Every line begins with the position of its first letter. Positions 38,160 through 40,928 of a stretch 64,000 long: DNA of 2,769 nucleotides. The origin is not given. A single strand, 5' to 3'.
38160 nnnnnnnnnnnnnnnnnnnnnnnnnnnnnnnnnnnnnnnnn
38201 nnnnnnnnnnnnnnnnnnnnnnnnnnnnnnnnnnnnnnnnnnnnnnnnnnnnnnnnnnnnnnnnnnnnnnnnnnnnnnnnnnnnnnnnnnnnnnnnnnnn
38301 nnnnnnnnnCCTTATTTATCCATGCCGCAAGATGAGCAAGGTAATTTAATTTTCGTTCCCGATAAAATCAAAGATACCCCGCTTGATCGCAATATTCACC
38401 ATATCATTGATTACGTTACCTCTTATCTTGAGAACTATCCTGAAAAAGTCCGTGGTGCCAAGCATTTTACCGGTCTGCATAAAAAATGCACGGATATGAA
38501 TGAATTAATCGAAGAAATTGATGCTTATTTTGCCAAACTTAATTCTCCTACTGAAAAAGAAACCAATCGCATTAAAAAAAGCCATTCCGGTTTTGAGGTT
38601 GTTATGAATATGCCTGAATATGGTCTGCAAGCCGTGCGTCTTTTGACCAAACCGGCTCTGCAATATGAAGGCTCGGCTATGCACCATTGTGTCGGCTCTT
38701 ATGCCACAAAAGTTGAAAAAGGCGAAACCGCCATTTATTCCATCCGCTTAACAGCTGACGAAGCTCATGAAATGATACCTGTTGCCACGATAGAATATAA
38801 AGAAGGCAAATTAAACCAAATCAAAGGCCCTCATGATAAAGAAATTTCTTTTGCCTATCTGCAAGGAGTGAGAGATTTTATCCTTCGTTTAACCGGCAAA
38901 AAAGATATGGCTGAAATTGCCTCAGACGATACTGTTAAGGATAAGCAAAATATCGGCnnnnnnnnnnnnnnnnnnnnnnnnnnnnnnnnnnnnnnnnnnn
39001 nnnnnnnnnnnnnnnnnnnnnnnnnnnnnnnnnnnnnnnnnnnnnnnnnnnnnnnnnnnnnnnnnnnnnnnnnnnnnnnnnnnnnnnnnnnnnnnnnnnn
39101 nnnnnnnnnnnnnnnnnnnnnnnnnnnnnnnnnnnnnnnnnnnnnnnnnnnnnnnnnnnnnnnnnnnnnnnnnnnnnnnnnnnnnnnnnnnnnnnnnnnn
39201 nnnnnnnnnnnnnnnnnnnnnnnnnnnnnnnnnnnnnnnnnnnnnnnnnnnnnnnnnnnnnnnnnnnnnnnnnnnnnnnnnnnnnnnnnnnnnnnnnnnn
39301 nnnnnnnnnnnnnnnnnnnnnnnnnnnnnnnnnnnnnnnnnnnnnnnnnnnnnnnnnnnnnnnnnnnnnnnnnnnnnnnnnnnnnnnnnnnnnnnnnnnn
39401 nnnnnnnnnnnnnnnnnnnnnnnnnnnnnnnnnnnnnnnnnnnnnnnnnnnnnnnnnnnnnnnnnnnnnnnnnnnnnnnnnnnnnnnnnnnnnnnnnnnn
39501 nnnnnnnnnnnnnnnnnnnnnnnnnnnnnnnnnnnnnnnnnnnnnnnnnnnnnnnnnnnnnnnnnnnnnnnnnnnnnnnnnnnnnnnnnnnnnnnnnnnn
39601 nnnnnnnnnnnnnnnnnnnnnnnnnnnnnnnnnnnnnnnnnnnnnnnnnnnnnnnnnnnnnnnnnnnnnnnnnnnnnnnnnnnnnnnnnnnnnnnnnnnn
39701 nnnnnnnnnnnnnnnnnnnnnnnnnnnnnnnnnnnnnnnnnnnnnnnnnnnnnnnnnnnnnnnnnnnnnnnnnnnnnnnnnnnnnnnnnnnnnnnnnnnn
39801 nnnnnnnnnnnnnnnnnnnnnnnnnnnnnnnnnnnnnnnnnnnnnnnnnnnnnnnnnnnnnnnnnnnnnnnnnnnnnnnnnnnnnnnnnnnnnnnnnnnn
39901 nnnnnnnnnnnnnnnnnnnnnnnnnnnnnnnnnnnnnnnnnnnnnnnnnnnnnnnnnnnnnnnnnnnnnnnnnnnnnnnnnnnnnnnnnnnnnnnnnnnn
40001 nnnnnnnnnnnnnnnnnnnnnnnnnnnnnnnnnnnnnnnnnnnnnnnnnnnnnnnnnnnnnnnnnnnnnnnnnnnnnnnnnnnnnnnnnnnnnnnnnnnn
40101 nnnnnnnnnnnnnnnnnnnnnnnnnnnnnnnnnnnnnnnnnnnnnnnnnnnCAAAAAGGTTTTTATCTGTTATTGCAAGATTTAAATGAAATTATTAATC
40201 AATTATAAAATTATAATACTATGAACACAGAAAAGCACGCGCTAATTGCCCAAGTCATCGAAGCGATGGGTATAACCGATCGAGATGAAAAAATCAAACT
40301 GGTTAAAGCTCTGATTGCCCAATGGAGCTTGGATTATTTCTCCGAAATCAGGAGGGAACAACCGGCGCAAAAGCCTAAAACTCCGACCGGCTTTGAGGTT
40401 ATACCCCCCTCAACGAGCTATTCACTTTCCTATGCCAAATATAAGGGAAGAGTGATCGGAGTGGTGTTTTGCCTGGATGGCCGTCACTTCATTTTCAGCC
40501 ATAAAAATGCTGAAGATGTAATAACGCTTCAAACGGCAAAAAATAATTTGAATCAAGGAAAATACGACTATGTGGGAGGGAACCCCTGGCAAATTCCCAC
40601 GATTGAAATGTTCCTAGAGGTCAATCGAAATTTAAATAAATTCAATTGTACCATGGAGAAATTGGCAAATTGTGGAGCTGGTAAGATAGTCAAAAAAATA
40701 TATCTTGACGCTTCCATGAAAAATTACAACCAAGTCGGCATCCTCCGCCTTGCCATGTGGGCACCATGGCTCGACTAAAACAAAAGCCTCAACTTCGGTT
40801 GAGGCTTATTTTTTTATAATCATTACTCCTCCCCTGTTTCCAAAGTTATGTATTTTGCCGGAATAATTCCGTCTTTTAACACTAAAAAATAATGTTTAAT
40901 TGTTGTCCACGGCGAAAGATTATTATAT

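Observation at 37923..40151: PcfJ-like domain fused to leucine-rich repeats: candidate eukaryote-targeted effector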

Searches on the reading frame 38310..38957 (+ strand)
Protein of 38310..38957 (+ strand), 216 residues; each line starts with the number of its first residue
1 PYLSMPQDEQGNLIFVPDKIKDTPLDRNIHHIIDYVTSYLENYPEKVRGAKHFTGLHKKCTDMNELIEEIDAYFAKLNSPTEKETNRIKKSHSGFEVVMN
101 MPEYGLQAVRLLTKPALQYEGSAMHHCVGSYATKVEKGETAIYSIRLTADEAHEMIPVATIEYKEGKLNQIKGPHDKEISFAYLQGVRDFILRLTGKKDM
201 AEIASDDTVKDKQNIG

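Call 36: predict_structure(alignment_id=A2)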
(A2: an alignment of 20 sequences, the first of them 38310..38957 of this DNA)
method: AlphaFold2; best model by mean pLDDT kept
length: 216 residues; sequences in the alignment: 20
mean_pLDDT: 87.7   pTM: 0.70
mean pLDDT of the five models: 87.7, 85.5, 85.2, 84.0, 83.5
residues with pLDDT >= 90: 106; 70-90: 99; 50-70: 10; < 50: 1
segments of 3 or more residues with pLDDT < 50: none
pLDDT, mean of each block of 10 residues (from residue 1): 72 79 86 88 73 80 92 90 86 93 96 91 81 88 92 90 92 91 96 94 92 84
secondary structure, 60 per line:
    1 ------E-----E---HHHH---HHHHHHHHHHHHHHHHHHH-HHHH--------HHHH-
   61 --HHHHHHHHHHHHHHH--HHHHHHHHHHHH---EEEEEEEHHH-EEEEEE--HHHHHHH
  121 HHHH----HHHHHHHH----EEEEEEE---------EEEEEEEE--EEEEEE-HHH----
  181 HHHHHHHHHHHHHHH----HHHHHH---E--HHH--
elements in order: H17-20 H24-42 H44-47 H56-59 H63-77 H80-91 E95-101 E106-111 H114-124 H129-136 E141-147 E157-164 E167-172 H181-195 H200-205

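Call 40: fold_search(model_id=the predicted structure, library=pdb)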
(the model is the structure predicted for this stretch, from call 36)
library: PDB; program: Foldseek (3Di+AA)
matches with E <= 10: 550; with E <= 0.001: 0
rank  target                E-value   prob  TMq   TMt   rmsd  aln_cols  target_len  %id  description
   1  6mak_A                2.4e-02  0.69  0.27  0.22   9.2       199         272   10  HBO1 is required for the maintenance of leukaemia stem cells (released 2019-12-25)
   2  2ou2                  3.1e-02  0.66  0.28  0.25   9.0       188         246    9  Acetyltransferase domain of Human HIV-1 Tat interacting protein, 60kDa, isoform 3 (released 2007-02-27)
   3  9fkr_B                3.1e-02  0.66  0.25  0.22   8.2       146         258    9  KAT6A IN COMPLEX WITH SMALL MOLECULE INHIBITOR BAY-184 (released 2024-11-06)
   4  6vo5_A                3.1e-02  0.57  0.28  0.20  11.9       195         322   11  Crystal structure of Human histone acetytransferas 1 (HAT1) in complex with isobutryl-COA and K12A mutant variant of h (released 2020-03-11)
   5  7d0p_A                3.3e-02  0.69  0.29  0.24   8.9       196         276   11  Crystal structure of human HBO1-BRPF2 in complex with propionyl-coenzyme A (released 2021-07-07)
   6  9fkr_A                5.9e-02  0.51  0.25  0.21   8.3       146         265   10  KAT6A IN COMPLEX WITH SMALL MOLECULE INHIBITOR BAY-184 (released 2024-11-06)
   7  7d0o_A                6.3e-02  0.51  0.27  0.22   9.3       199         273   12  Crystal structure of human HBO1-BRPF2 in apo form (released 2021-07-07)
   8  2pq8                  6.7e-02  0.60  0.26  0.22   8.7       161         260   10  MYST histone acetyltransferase 1 (released 2007-05-15)
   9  3to6_A                6.7e-02  0.54  0.25  0.22   7.5       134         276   11  Crystal structure of yeast Esa1 HAT domain complexed with H4K16CoA bisubstrate inhibitor (released 2011-11-09)
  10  6vo5_B                6.7e-02  0.41  0.27  0.20  11.7       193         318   11  Crystal structure of Human histone acetytransferas 1 (HAT1) in complex with isobutryl-COA and K12A mutant variant of h (released 2020-03-11)
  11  6maj_A                7.5e-02  0.51  0.28  0.24   9.0       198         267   10  HBO1 is required for the maintenance of leukaemia stem cells (released 2019-12-25)
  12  1mj9                  9.5e-02  0.33  0.26  0.22   9.6       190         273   12  Crystal structure of yeast Esa1(C304S) mutant complexed with Coenzyme A (released 2002-10-30)
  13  9dzn_A                1.0e-01  0.54  0.26  0.21   7.7       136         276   12  KAT6A MYST domain complexed with a H3K14-CoA bisubstrate inhibitor (released 2025-02-19)
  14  9mjg_D                1.0e-01  0.51  0.32  0.23  11.7       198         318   12  Crystal structure of HAT1 in complex with XS380871 (released 2025-02-05)
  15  8dd5                  1.0e-01  0.44  0.25  0.21   8.1       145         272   10  Crystal structure of KAT6A in complex with inhibitor CTx-648 (PF-9363) (released 2023-07-05)
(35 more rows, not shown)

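Call 47: fold_search(model_id=the predicted structure, library=viral)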
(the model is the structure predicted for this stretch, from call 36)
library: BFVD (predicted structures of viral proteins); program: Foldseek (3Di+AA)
matches with E <= 10: 698; with E <= 0.001: 33
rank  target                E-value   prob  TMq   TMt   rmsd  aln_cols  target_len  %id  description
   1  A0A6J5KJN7            4.0e-11  1.00  0.43  0.11  13.6       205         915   21  PcfJ-like protein [uncultured Caudovirales phage]
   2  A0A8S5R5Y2            9.0e-09  1.00  0.41  0.18   8.5       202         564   22  PcfJ like protein [Myoviridae sp. ctxbQ4]
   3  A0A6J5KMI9            5.4e-08  1.00  0.42  0.12  12.2       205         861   15  PcfJ-like protein [uncultured Caudovirales phage]
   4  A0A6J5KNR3            9.2e-08  1.00  0.50  0.13   8.2       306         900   18  PcfJ-like protein [uncultured Caudovirales phage]
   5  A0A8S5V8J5            1.6e-07  1.00  0.37  0.16  12.8       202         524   21  PcfJ like protein [Myoviridae sp. ctDzM5]
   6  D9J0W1                1.9e-07  1.00  0.40  0.16  13.7       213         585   19  Gp163 [Brochothrix phage A9]
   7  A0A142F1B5            3.4e-07  1.00  0.40  0.20  12.3       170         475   19  PcfJ-like protein [Bacillus phage Shbh1]
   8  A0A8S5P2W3            9.5e-07  1.00  0.39  0.19  10.2       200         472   18  PcfJ like protein [Siphoviridae sp. ctQtc11]
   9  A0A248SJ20            1.2e-06  1.00  0.39  0.15   8.1       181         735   16  (no name in the UniProt tables at hand)
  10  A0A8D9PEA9            1.2e-06  1.00  0.39  0.13  13.0       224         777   16  PcfJ like protein [Bacteriophage sp.]
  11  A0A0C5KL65            1.4e-06  1.00  0.38  0.43  12.6       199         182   16  PcfJ-like protein [Enterococcus phage EFDG1]
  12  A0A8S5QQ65            2.1e-06  1.00  0.38  0.16   8.7       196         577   18  PcfJ like protein [Caudovirales sp. ctkvU4]
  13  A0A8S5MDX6            2.1e-06  1.00  0.37  0.18  12.3       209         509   18  PcfJ like protein [Siphoviridae sp. ctYh54]
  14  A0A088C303            2.5e-06  1.00  0.35  0.22  11.2       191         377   20  (no name in the UniProt tables at hand)
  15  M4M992                2.8e-06  1.00  0.41  0.22   7.1       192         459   15  (no name in the UniProt tables at hand)
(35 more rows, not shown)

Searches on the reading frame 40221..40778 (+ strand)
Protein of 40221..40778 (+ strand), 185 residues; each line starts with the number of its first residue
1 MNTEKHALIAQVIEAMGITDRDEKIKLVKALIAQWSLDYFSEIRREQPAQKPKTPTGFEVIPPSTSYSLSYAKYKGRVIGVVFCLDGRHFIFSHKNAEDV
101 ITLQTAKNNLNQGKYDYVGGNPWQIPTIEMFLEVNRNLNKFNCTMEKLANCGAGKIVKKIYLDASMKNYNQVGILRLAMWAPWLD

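Call 4: search_protein_families(library=pfam, proteins=[window:40221-40778:+], max_evalue=1)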
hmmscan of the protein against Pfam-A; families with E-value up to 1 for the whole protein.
window:40221-40778:+ (185 aa): 1 family
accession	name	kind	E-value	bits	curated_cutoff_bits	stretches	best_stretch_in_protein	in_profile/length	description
PF08711.16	Med26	-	0.0022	18.2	20.6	1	137-161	5-29/52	TFIIS helical bundle-like domain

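Call 5: search_protein_families(library=ncbifam, proteins=[window:40221-40778:+], max_evalue=1)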
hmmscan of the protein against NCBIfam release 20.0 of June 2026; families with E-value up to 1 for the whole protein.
window:40221-40778:+ (185 aa): 0 families

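Call 29: search_protein_families(library=phrogs, proteins=[window:40221-40778:+], max_evalue=0.01)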
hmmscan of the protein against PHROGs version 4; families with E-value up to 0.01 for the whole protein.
window:40221-40778:+ (185 aa): 0 families

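Call 30: search_protein_families(library=padloc, proteins=[window:40221-40778:+], max_evalue=0.01)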
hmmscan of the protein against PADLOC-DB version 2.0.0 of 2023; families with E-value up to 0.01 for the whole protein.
window:40221-40778:+ (185 aa): 0 families

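Call 31: find_homologous_proteins(query=window:40221-40778:+, max_evalue=0.001)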
Query window:40221-40778:+ (185 aa): 6 proteins with E <= 0.001 among 32 candidates.
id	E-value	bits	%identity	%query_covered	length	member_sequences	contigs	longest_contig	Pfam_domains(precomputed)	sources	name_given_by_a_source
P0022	1.1e-121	421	100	100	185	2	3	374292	-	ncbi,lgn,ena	-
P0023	1.3e-47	180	54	100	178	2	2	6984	-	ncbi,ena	-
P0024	5.9e-47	178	51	100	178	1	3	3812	-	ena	-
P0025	5.6e-41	158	52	100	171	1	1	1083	-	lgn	-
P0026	1.2e-28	118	41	99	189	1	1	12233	-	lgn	-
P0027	1.1e-20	92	45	62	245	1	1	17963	-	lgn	-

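Call 32: find_encoding_contigs(protein=P0022, flank=10000, max_places=4)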
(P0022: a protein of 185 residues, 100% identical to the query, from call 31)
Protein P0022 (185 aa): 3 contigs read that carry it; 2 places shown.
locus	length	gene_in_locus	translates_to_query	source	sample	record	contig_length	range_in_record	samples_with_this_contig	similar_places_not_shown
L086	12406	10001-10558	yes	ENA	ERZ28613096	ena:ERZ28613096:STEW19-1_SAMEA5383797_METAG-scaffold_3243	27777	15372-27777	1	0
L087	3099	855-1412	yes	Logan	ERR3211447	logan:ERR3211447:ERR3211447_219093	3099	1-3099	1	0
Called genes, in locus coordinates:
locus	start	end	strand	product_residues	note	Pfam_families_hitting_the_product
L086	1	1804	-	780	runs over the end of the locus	PF00924:MS_channel_2nd, PF21082:MS_channel_3rd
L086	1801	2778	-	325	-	PF01118:Semialdhyde_dh (weak), PF02774:Semialdhyde_dhC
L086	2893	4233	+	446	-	PF13393:tRNA-synt_His, PF00587:tRNA-synt_2b (weak), PF03129:HGTP_anticodon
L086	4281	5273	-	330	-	PF00535:Glycos_transf_2, PF10111:Glyco_tranf_2_2 (weak), PF13641:Glyco_tranf_2_3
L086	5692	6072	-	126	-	-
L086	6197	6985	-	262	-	PF01261:AP_endonuc_2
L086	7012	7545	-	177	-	PF13302:Acetyltransf_3 (weak)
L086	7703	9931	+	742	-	PF14284:PcfJ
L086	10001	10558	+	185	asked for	-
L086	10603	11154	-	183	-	-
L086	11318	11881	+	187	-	-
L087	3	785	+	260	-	?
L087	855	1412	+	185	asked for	-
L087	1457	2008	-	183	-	-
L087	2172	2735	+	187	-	-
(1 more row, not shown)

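Call 68: search_protein_families(library=pfam, alignment_id=A4, max_evalue=5)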
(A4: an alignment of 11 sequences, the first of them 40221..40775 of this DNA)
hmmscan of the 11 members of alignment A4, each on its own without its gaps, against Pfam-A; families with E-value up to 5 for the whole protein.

A. member 1, window:40221-40775:+ (185 aa): 1 family
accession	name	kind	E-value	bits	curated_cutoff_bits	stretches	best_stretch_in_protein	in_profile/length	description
PF08711.16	Med26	-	0.0022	18.2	20.6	1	137-161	5-29/52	TFIIS helical bundle-like domain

B. families by the number of members that match (of 11 scanned): 14 families
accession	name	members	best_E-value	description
PF08711.16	Med26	1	0.0022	TFIIS helical bundle-like domain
PF07603.17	Lcl_C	1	0.0055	Lcl C-terminal domain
PF00463.27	ICL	1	0.017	Isocitrate lyase family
PF02185.22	HR1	1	0.036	Hr1 repeat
PF24729.2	Acb2_Tad1_hairpin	1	0.038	Acb2/Tad1, hairpin domain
PF01497.23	Peripla_BP_2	1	0.041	Periplasmic binding protein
PF22652.1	DUF7006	1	0.052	Family of unknown function (DUF7006)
PF22182.2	DUF6945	1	0.064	Domain of unknown function (DUF6945)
PF03908.18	Sec20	1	0.12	Sec20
PF10007.15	DUF2250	1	0.14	Uncharacterized protein conserved in archaea (DUF2250)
PF10459.15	Peptidase_S46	1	0.23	Peptidase S46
PF21120.3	MCM_WH_arc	1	0.23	Archaeal MCM, winged-helix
PF14847.12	Ras_bdg_2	1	0.61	Ras-binding domain of Byr2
PF08781.15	DP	1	2.9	Transcription factor DP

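Call 69: search_solved_structures(query=A4, max_evalue=10, show_alignments=2)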
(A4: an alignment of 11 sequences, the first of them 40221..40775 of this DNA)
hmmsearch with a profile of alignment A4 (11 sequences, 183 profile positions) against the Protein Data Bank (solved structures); distinct sequences matched with E-value up to 10: 2.
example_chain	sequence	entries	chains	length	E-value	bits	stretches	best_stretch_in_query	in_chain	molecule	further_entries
5vfx_A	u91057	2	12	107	0.13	15.2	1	86-124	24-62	TcpK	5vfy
5yfp_C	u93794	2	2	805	0.77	12.7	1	1-125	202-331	Exocyst complex component SEC6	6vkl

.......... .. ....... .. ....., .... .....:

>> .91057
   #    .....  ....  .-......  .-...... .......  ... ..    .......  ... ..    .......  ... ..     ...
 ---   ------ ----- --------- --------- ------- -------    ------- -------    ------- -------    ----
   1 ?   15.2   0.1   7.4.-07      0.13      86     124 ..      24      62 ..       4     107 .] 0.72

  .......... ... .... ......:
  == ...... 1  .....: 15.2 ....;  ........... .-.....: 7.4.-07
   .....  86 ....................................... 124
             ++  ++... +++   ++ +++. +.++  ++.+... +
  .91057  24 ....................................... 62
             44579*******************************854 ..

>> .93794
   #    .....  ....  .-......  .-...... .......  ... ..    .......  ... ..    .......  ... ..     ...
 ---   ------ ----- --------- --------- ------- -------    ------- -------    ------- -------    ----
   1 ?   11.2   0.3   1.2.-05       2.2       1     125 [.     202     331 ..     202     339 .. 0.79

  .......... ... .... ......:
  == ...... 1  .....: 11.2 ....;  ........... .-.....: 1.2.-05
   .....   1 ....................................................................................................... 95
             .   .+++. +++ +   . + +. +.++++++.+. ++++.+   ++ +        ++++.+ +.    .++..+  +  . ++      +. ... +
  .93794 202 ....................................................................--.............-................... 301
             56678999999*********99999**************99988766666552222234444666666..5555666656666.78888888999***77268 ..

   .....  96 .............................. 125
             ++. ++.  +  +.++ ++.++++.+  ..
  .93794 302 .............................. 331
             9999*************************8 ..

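Call 78: find_homologous_proteins(query=A4, max_evalue=0.01)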
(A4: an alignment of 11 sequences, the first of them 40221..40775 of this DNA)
Query A4 (11 sequences) (185 aa, profile of the alignment): 14 proteins with E <= 0.01 among 6586 candidates.
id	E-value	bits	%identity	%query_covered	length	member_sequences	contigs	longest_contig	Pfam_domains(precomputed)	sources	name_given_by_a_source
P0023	5.4e-78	279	54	100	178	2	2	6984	-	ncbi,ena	-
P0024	9.1e-78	278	51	100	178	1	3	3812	-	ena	-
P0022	3.8e-74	266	100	100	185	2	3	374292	-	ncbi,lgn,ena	-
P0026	1.2e-71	258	41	99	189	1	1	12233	-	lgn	-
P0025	3.4e-62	227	52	100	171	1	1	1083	-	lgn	-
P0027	1.6e-59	219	45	62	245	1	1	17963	-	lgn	-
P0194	1.3e-44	170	25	78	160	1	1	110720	-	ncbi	-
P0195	6.8e-44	168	30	56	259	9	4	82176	-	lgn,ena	-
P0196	3.3e-33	133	29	65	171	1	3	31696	-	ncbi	-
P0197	1.8e-30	124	29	62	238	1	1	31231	-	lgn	-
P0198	5.5e-30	122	29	47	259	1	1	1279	-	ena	-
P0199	7.5e-29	119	31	44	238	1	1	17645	-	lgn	-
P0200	1.9e-27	114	23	43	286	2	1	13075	-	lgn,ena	-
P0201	4.3e-21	93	23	91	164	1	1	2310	-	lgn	-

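Call 80: find_encoding_contigs(protein=P0196, flank=6000, max_places=1)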
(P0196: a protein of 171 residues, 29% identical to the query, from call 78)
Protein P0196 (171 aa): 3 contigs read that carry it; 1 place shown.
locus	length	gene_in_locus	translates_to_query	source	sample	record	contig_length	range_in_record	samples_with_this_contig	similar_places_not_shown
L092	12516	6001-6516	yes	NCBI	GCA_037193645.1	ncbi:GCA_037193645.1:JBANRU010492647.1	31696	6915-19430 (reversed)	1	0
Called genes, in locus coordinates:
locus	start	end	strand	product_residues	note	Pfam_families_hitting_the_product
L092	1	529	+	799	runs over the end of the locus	PF00912:Transgly, PF17092:PCB_OB, PF00905:Transpeptidase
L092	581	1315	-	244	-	-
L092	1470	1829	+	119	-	-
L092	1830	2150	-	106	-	-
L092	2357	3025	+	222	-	PF01613:Flavin_Reduct, PF00301:Rubredoxin (weak), PF21349:RUBY_RBDX (weak)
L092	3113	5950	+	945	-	PF14284:PcfJ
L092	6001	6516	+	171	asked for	-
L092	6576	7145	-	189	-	PF00881:Nitroreductase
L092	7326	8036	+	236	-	PF01370:Epimerase, PF16363:GDP_Man_Dehyd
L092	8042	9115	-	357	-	PF06414:Zeta_toxin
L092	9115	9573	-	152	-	PF06941:NT5C (weak)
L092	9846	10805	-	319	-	-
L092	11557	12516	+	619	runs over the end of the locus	PF01555:N6_N4_Mtase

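Call 81: find_encoding_contigs(protein=P0197, flank=6000, max_places=1)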
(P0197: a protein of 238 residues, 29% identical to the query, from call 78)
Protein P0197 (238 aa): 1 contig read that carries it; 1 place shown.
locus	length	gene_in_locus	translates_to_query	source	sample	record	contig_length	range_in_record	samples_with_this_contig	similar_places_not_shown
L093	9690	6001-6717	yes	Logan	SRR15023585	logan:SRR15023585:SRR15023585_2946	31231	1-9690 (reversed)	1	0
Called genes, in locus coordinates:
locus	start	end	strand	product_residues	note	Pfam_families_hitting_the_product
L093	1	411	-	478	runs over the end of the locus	-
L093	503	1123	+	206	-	-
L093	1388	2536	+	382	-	-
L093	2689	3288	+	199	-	PF00300:His_Phos_1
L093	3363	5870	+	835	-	PF14284:PcfJ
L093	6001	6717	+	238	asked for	-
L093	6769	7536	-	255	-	PF23023:Anti-Pycsar_Apyc1, PF00753:Lactamase_B, PF13483:Lactamase_B_3 (weak), PF12706:Lactamase_B_2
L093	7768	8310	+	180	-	PF01467:CTP_transf_like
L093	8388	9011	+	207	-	PF00857:Isochorismatase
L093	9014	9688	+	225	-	?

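Call 82: find_encoding_contigs(protein=P0200, flank=6000, max_places=1)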
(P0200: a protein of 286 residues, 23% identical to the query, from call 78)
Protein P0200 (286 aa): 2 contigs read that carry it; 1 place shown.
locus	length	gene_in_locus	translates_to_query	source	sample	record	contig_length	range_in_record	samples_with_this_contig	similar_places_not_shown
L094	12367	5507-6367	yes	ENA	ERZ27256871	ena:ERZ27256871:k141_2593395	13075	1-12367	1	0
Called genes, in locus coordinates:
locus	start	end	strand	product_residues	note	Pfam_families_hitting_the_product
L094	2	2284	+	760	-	?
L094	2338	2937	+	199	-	PF00300:His_Phos_1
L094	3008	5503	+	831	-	PF14284:PcfJ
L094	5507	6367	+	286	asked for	-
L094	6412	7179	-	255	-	PF23023:Anti-Pycsar_Apyc1, PF00753:Lactamase_B, PF13483:Lactamase_B_3 (weak), PF12706:Lactamase_B_2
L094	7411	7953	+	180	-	PF01467:CTP_transf_like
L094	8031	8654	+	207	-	PF00857:Isochorismatase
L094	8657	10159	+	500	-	PF17767:NAPRTase_N, PF04095:NAPRTase (weak), PF17956:NAPRTase_C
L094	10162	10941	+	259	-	PF02540:NAD_synthase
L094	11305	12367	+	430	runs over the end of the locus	-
